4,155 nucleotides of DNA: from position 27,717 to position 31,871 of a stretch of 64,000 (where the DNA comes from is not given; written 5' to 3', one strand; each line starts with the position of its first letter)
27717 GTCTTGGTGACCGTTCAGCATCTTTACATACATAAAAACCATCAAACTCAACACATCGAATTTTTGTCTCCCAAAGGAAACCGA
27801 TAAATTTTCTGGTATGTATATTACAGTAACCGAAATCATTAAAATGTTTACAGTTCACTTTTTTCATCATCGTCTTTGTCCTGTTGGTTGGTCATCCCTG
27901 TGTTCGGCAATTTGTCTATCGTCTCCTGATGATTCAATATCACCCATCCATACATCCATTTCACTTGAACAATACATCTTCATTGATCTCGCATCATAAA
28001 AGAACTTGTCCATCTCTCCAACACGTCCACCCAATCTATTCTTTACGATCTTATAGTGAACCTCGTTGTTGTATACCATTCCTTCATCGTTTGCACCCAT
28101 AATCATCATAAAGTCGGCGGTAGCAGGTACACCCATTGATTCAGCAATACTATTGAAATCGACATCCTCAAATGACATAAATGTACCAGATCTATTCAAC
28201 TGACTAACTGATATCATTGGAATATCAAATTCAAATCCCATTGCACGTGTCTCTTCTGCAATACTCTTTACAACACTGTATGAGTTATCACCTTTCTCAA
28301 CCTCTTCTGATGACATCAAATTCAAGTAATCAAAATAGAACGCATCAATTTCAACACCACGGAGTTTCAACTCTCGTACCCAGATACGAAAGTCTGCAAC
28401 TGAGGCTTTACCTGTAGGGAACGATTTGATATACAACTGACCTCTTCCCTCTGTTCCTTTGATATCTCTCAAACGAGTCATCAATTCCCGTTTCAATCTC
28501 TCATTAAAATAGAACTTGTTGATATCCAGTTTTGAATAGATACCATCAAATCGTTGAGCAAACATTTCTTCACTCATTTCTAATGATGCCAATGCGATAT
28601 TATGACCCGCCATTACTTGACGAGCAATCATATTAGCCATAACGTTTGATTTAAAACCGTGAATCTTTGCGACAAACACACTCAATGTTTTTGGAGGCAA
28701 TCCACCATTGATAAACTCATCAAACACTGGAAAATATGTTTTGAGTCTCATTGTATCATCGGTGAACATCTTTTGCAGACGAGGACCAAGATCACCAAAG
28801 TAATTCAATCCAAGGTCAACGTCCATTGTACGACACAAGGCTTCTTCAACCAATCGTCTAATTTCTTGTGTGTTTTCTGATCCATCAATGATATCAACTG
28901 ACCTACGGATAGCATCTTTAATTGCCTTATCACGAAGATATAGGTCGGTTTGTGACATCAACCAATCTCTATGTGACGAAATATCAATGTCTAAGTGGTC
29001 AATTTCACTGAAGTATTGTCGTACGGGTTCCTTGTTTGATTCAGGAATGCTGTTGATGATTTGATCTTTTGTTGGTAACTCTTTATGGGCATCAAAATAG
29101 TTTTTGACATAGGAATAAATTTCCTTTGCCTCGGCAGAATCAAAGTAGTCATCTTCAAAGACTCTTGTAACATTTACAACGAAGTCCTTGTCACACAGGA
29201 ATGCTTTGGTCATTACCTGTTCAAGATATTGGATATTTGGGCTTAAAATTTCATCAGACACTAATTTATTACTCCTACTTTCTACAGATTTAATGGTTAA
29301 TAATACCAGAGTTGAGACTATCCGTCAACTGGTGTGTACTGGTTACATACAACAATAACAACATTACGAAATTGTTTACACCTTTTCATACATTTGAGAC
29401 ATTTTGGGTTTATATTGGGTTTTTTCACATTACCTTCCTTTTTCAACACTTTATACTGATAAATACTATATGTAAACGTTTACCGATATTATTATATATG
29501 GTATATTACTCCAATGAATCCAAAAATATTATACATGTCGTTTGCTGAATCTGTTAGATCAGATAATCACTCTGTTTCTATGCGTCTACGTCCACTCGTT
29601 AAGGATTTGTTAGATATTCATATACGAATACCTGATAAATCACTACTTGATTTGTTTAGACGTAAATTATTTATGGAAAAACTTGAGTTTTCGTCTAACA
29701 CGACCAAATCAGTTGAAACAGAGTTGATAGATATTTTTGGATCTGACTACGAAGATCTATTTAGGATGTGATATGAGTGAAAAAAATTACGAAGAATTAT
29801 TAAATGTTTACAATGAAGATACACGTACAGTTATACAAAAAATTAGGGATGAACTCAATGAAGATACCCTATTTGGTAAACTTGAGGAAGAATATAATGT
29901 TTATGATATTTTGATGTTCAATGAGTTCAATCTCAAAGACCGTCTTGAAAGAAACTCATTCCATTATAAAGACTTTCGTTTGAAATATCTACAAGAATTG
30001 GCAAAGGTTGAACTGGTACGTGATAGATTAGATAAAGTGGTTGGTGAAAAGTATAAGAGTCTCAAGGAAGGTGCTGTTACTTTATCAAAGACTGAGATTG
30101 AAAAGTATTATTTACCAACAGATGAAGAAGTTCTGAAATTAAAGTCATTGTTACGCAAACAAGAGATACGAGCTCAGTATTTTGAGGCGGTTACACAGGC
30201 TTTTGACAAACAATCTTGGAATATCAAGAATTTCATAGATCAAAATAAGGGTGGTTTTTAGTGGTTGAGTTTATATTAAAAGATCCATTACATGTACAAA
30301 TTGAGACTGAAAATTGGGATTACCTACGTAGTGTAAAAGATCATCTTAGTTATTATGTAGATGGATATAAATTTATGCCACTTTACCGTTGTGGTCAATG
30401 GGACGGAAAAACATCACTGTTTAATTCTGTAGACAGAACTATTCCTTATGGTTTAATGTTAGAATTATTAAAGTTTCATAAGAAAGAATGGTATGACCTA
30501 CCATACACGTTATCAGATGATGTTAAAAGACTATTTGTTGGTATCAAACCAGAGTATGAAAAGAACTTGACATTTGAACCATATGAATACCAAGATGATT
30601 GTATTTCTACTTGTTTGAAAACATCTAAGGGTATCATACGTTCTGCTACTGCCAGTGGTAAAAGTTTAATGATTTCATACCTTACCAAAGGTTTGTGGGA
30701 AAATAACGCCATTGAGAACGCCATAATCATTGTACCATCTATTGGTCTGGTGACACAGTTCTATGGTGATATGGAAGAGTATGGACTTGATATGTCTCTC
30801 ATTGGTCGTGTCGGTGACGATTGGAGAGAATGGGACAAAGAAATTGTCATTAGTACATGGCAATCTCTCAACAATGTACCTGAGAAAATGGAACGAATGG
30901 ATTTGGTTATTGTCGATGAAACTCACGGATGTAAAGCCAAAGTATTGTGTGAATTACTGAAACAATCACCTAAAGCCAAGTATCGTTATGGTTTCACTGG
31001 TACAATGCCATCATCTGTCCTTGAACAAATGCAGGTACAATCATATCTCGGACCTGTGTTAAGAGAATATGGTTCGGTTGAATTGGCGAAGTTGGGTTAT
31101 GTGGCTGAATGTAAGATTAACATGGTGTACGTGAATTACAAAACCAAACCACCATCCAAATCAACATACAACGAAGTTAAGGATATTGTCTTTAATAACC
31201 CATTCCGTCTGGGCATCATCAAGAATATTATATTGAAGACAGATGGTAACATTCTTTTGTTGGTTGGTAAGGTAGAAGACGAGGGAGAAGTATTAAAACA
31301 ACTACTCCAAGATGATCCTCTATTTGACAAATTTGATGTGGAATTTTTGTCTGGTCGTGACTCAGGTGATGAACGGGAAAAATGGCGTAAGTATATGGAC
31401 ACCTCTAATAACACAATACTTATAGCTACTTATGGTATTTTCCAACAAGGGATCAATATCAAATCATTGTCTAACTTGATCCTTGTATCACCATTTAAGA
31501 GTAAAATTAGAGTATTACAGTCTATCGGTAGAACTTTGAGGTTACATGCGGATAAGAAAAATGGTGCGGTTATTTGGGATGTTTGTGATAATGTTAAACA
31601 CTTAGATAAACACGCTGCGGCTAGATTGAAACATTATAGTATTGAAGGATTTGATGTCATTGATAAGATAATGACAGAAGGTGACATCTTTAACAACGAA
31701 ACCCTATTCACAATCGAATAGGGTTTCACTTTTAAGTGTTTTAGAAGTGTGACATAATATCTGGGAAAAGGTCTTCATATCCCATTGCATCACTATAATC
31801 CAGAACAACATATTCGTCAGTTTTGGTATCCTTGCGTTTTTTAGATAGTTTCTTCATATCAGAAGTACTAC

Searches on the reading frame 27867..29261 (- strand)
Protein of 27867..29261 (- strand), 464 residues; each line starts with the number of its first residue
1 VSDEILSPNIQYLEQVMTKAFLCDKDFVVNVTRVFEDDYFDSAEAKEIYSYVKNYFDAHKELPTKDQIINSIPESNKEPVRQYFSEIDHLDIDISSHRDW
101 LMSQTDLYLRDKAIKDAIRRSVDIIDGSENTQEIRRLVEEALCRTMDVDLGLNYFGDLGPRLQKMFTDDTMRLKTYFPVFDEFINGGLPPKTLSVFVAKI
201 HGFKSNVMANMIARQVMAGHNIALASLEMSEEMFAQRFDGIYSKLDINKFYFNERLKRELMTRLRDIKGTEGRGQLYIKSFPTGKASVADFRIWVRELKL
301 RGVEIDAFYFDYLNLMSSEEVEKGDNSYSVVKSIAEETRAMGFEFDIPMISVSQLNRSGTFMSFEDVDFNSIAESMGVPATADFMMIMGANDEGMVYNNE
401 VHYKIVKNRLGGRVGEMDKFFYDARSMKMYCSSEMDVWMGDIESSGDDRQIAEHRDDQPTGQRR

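Call 13: search_protein_families(library=pfam, proteins=[window:27867-29261:-], max_evalue=0.01)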
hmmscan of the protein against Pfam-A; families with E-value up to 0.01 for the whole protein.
window:27867-29261:- (464 aa): 2 families
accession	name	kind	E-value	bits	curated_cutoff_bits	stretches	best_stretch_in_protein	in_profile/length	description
PF03796.21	DnaB_C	-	1.3e-20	74.4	27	1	173-418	2-243/255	DnaB-like helicase C terminal domain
PF20307.4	divDNAB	-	0.00041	19.6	26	1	281-359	177-254/356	Divergent DnaB-like ATPase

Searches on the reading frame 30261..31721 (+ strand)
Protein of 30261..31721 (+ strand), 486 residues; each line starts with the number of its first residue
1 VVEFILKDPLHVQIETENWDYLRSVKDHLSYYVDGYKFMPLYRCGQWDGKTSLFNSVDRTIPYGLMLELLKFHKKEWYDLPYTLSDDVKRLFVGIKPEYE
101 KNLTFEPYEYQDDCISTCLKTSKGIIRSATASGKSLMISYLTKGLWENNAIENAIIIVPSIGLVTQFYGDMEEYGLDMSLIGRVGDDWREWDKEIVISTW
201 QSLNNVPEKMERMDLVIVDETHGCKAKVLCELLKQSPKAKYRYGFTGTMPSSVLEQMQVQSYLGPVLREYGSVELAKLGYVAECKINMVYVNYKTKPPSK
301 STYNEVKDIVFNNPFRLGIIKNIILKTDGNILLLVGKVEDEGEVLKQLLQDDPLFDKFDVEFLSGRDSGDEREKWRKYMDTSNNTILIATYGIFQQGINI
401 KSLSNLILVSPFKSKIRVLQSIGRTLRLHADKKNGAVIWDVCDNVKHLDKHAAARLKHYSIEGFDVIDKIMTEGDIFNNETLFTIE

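Call 13: search_protein_families(library=pfam, proteins=[window:30261-31721:+], max_evalue=0.01)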
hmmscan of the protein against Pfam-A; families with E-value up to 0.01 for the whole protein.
window:30261-31721:+ (486 aa): 6 families
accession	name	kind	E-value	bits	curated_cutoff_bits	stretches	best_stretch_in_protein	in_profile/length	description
PF04851.21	ResIII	-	3.4e-16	60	22.5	1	105-250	2-163/164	Type III restriction enzyme, res subunit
PF21241.2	UvsW_N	-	1.4e-14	54.7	25.3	1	6-79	6-77/81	DNA helicase UvsW, N-terminal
PF00270.35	DEAD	-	3.3e-12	46.9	26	1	109-253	2-163/167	DEAD/DEAH box helicase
PF18766.7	SWI2_SNF2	-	1.7e-07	31.6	26.7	1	121-271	18-175/221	SWI2/SNF2 ATPase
PF00271.37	Helicase_C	-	8.5e-07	29.7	23.5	1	321-428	7-109/110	Helicase conserved C-terminal domain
PF13307.12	Helicase_C_2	-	0.0012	19.4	25.3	0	321-401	2-81/170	Helicase C-terminal domain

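Call 58: find_encoding_contigs(protein=window:30261-31721:+, flank=10000, max_places=1)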
Protein window:30261-31721:+ (486 aa): 5 contigs read that carry it; 1 place shown.
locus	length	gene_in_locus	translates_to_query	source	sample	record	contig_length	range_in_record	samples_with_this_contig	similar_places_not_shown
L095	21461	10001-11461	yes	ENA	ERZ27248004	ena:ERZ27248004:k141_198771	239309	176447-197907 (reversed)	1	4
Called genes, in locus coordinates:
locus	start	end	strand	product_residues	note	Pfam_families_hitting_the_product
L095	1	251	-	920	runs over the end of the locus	PF03104:DNA_pol_B_exo1, PF00136:DNA_pol_B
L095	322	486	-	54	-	-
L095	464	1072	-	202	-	PF25680:Mom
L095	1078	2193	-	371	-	-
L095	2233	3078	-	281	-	PF02086:MethyltransfD12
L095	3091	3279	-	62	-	-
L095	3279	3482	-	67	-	-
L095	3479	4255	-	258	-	PF00149:Metallophos, PF12850:Metallophos_2 (weak)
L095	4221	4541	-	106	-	PF20274:cREC_REC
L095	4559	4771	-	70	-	-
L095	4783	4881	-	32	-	-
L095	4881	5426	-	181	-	PF03167:UDG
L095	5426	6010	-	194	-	-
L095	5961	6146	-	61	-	-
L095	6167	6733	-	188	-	PF18907:DUF5662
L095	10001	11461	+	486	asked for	PF21241:UvsW_N, PF04851:ResIII, PF00270:DEAD, PF18766:SWI2_SNF2 (weak), PF00271:Helicase_C (weak)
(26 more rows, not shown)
